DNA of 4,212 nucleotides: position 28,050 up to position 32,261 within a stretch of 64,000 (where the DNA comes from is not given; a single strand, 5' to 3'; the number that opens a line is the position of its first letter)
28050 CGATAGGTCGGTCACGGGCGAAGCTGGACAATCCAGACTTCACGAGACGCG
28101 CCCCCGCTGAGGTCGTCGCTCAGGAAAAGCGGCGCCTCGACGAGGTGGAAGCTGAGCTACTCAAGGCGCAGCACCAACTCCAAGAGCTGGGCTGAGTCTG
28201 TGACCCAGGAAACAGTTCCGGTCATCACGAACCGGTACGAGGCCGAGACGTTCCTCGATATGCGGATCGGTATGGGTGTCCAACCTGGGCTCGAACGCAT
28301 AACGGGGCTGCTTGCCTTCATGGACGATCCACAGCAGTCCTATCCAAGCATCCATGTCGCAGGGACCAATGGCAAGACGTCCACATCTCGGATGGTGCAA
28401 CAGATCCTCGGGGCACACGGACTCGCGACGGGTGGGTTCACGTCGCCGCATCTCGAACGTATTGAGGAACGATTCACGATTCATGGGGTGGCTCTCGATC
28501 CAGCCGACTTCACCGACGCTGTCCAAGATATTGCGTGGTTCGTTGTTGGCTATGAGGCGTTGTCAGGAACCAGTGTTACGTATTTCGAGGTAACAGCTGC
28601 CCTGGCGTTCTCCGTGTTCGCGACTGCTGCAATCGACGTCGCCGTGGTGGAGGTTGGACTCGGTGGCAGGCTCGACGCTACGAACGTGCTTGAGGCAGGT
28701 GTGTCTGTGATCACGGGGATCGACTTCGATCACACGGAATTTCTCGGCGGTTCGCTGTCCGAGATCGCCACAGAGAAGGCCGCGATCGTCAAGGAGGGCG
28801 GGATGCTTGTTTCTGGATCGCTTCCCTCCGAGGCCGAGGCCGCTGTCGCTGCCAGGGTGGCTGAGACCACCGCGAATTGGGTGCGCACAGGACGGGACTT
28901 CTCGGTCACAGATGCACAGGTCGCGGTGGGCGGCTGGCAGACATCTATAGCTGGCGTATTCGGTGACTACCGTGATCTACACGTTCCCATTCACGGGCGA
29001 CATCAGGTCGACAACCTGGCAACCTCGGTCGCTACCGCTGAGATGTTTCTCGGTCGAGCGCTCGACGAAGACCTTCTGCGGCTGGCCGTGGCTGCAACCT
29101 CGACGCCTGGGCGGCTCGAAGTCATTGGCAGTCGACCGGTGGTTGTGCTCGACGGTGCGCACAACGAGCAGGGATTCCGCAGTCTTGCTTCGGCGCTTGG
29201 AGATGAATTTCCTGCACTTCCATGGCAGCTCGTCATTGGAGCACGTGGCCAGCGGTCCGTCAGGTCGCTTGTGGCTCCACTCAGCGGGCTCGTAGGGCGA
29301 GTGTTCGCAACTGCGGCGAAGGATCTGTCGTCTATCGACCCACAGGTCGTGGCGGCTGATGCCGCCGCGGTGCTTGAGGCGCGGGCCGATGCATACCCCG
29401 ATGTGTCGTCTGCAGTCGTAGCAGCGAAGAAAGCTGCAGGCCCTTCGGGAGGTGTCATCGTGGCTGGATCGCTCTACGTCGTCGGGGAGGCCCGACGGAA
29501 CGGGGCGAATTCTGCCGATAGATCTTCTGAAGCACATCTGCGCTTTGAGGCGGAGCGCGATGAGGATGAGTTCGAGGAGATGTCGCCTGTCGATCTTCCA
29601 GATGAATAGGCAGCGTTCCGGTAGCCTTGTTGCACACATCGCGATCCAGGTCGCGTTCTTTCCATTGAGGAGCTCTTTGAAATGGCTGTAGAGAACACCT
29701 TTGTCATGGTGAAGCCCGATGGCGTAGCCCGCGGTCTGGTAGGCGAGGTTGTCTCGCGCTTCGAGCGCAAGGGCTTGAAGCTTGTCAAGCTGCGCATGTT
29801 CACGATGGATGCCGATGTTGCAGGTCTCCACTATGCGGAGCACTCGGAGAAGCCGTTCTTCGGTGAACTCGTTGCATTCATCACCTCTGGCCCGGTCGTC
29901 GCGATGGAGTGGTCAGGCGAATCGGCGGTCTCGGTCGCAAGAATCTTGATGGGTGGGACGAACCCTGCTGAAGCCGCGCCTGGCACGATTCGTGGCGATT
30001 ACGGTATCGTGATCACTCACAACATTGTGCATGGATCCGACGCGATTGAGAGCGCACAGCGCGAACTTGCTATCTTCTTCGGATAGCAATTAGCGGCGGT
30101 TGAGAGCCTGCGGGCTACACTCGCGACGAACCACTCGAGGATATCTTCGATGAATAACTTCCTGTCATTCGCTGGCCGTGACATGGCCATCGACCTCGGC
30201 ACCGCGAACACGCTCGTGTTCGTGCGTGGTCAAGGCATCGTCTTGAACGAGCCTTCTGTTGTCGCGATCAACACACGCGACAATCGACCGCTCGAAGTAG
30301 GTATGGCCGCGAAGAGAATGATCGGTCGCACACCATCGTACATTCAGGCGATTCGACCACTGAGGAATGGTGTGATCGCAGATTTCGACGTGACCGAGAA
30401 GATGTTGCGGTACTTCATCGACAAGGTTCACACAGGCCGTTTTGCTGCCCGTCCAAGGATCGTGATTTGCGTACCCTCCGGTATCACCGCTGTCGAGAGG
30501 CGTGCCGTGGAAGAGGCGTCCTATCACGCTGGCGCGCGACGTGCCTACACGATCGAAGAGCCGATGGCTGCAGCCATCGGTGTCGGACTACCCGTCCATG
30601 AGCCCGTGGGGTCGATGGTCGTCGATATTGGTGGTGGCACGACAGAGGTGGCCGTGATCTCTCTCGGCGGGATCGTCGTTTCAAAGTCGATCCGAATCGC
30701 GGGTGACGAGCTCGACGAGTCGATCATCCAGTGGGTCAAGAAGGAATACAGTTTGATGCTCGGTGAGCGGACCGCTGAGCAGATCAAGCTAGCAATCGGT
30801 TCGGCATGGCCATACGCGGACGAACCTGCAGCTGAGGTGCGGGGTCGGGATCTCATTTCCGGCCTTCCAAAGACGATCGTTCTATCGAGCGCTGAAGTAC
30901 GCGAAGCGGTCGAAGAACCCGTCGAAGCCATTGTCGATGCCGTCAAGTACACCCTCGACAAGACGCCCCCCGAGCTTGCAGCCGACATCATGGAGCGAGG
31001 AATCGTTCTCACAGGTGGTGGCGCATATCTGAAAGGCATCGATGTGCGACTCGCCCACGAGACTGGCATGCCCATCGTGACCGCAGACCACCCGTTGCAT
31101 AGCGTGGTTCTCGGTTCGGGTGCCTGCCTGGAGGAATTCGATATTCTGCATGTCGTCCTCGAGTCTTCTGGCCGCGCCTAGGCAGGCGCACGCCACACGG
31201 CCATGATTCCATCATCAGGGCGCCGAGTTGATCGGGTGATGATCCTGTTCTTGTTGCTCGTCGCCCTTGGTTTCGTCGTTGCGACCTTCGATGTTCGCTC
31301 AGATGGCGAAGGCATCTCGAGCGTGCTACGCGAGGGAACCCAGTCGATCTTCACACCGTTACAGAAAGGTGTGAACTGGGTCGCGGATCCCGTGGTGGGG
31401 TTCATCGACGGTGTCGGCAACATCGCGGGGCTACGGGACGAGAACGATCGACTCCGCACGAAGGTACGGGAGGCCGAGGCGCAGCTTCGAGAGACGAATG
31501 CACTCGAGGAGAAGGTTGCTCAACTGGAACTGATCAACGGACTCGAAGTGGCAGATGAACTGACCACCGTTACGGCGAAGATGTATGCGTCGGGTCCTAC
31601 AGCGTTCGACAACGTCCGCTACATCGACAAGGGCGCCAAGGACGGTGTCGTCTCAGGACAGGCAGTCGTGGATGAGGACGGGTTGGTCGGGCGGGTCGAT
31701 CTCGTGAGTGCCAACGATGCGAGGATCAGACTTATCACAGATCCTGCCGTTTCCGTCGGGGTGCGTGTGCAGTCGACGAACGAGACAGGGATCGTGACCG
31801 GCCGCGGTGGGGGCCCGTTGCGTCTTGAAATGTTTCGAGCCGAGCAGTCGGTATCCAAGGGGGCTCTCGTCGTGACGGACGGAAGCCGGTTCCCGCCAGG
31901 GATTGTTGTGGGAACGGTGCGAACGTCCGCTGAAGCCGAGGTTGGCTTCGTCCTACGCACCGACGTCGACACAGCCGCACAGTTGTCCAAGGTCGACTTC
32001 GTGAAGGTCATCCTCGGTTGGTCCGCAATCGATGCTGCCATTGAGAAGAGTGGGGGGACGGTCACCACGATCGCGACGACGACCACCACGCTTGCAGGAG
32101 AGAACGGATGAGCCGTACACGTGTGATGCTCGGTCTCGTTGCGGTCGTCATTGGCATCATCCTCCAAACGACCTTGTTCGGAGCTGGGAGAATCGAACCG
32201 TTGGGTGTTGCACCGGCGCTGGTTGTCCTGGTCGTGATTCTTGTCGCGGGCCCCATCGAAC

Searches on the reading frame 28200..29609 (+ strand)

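Call 53: search_protein_families(library=pfam, proteins=[window:28200-29609:+], max_evalue=0.0001)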
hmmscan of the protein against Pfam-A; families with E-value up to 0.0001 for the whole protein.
window:28200-29609:+ (469 aa): 2 families
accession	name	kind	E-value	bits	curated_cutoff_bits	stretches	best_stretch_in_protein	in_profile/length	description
PF08245.18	Mur_ligase_M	-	1.6e-13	51.5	24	1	53-279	1-199/200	Mur ligase middle domain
PF02875.26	Mur_ligase_C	-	1.3e-12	49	28.4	1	304-424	1-126/127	Mur ligase, glutamate ligase domain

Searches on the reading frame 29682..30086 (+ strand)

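Call 53: search_protein_families(library=pfam, proteins=[window:29682-30086:+], max_evalue=0.0001)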
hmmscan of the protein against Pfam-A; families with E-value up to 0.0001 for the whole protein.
window:29682-30086:+ (134 aa): 1 family
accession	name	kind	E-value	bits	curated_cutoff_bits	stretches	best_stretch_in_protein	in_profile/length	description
PF00334.24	NDK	-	5.7e-54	182.1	27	1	4-133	1-130/135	Nucleoside diphosphate kinase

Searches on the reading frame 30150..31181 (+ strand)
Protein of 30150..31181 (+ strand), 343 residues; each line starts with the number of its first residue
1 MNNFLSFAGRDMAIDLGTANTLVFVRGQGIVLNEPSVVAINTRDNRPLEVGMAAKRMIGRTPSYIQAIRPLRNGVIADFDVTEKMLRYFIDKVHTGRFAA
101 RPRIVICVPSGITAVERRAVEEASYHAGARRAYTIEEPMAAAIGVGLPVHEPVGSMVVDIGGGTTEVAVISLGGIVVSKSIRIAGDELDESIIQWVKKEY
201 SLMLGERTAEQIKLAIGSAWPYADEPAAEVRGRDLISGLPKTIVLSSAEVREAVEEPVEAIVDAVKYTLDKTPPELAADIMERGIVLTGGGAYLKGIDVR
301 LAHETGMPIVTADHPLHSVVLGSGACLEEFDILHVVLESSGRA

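Call 53: search_protein_families(library=pfam, proteins=[window:30150-31181:+], max_evalue=0.0001)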
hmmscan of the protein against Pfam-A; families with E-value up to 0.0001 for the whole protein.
window:30150-31181:+ (343 aa): 4 families
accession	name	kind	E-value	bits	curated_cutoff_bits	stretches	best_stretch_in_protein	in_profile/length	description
PF06723.19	MreB_Mbl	-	4.4e-146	486.3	27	1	10-332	2-324/327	MreB/Mbl protein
PF00022.25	Actin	-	6.8e-12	45.1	27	1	36-199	32-190/410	Actin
PF00012.26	HSP70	-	8.5e-11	41.2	20.6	1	104-201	136-239/599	Hsp70 protein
PF14450.12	FtsA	-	1.2e-09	39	31.8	1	156-309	1-107/127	Cell division protein FtsA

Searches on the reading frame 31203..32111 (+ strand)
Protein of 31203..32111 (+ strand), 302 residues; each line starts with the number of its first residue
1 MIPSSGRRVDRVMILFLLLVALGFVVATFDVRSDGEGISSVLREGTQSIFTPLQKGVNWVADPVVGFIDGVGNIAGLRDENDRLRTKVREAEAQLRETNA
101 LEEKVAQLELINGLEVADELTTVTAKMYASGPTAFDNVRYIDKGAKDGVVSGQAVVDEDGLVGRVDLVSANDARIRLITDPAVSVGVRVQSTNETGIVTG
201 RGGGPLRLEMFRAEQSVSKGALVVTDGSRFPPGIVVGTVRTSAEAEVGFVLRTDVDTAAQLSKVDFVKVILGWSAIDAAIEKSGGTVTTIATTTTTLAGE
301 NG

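Call 53: search_protein_families(library=pfam, proteins=[window:31203-32111:+], max_evalue=0.0001)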
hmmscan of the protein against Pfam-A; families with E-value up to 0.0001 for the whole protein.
window:31203-32111:+ (302 aa): 1 family
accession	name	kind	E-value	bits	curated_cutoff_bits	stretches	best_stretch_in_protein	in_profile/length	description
PF04085.20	MreC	-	1.8e-32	112.6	28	1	132-270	6-146/147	Rod shape-determining protein MreC, barrel core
